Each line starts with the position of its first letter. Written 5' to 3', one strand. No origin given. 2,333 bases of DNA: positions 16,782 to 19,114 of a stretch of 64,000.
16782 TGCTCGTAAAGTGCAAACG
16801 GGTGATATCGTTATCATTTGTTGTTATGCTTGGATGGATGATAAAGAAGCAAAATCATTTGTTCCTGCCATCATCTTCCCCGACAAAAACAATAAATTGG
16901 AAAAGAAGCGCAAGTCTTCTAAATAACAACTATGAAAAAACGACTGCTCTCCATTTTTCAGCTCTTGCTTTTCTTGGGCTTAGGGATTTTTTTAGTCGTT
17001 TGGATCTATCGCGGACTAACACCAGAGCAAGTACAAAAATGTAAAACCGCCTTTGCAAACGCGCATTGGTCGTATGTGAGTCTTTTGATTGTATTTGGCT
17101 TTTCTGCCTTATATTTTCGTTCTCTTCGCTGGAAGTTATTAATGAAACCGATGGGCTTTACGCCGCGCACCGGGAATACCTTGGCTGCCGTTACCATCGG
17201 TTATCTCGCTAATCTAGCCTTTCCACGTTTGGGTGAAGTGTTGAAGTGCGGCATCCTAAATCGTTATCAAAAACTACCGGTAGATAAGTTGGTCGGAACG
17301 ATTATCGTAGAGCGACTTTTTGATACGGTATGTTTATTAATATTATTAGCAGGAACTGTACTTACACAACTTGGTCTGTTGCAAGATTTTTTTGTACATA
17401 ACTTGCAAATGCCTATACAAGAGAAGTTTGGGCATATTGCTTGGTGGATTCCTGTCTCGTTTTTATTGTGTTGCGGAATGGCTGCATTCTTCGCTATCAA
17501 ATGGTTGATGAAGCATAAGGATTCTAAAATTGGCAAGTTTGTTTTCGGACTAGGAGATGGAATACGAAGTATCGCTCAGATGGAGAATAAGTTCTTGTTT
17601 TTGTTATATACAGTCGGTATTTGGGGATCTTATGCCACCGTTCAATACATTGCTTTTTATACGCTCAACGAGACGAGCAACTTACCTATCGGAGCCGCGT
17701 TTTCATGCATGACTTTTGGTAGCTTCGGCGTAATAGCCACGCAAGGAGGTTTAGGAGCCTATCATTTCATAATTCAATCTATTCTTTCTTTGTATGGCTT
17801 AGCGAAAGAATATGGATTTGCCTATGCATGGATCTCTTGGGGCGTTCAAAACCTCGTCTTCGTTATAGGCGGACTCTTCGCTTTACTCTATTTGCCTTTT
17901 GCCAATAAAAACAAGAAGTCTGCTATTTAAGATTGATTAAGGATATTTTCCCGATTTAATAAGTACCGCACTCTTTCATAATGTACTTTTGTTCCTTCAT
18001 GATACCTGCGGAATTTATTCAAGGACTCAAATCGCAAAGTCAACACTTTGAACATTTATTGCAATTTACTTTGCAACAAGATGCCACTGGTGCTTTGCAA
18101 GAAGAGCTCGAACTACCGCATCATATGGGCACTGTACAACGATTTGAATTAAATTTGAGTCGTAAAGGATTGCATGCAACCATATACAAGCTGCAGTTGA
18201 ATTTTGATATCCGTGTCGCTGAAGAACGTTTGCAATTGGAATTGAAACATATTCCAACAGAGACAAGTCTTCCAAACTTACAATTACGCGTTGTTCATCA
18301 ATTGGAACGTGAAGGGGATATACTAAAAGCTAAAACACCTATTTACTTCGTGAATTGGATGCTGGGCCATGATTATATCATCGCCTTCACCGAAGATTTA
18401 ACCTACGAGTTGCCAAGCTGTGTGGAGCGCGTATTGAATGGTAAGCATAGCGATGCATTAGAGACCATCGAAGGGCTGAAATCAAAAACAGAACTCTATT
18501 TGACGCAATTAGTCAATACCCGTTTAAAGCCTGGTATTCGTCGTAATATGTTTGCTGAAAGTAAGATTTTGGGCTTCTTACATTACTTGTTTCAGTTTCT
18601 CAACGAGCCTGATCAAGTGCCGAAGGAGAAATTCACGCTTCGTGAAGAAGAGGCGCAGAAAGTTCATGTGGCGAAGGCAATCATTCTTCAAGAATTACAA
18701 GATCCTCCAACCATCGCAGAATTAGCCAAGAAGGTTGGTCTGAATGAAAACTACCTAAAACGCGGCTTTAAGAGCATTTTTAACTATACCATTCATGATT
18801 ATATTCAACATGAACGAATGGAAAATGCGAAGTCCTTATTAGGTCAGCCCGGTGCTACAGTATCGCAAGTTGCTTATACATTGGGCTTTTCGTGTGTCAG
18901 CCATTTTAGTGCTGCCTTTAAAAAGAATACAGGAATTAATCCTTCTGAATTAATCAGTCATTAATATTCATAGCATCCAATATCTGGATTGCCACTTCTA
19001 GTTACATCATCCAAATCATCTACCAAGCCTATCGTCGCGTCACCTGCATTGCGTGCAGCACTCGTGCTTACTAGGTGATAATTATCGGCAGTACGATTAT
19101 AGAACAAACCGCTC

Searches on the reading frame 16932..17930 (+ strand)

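Call 65: search_protein_families(library=pfam, proteins=[window:16932-17930:+], max_evalue=0.00001)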
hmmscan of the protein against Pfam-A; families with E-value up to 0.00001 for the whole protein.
window:16932-17930:+ (332 aa): 1 family
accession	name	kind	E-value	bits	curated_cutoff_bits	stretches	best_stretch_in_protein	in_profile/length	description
PF03706.18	LPG_synthase_TM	-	1.8e-30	106.9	33.4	1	15-312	5-300/302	Lysylphosphatidylglycerol synthase TM region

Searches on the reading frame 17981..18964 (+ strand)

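Call 65: search_protein_families(library=pfam, proteins=[window:17981-18964:+], max_evalue=0.00001)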
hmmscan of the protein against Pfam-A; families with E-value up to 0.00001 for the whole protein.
window:17981-18964:+ (327 aa): 2 families
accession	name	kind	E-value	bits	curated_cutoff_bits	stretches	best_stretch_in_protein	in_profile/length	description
PF12833.13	HTH_18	-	8.4e-22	77.7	33.6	1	248-324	1-77/80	Helix-turn-helix domain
PF00165.29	HTH_AraC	-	9.3e-13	48.4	26.6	1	237-276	3-42/42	Bacterial regulatory helix-turn-helix proteins, AraC family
